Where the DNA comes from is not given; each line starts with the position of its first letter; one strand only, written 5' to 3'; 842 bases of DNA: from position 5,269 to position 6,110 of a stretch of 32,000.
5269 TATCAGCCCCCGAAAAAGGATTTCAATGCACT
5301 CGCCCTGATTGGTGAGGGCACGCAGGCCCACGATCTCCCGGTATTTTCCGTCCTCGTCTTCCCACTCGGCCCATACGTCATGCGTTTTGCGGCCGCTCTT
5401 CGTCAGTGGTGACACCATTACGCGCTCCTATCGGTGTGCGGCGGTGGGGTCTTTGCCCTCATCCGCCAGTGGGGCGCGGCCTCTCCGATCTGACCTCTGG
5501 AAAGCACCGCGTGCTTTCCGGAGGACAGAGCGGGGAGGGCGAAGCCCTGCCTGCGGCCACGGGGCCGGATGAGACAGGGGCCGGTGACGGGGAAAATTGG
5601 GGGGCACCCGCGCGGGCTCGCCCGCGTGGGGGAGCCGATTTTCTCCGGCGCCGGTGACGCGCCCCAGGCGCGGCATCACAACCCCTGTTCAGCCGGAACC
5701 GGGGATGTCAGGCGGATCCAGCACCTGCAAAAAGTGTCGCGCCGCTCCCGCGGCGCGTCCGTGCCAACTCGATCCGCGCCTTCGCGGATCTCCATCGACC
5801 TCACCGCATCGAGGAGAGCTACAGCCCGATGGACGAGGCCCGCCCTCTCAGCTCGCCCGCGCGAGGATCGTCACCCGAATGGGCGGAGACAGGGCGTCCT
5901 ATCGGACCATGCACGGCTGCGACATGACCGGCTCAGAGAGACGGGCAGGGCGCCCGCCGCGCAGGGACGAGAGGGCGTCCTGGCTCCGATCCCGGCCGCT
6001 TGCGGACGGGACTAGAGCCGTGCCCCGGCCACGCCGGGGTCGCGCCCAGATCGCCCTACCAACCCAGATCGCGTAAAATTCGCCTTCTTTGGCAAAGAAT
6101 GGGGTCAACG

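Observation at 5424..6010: A ~520-bp hairpin-rich direct repeat (copy A; copy B at 11411-11936), each copy ending exactly at the Shine-Dalgarno of a different minus-strand gene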

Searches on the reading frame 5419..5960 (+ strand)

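Call 51: search_protein_families(library=pfam, max_evalue=0.01, proteins=[L005:27942-29816:-])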
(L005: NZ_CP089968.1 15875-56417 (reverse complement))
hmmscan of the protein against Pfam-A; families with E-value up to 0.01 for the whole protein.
L005:27942-29816:- (624 aa): 3 families
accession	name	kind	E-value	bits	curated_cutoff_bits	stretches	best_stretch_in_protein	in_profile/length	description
PF17762.8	HTH_ParB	-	4.4e-07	30.4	22.6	1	111-203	2-95/102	ParB HTH domain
PF13384.12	HTH_23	-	0.00065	19.9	24.6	1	124-150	13-39/50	Homeodomain-like domain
PF02195.25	ParB_N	-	0.0026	18.2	26.3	1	15-93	6-79/95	ParB N-terminal domain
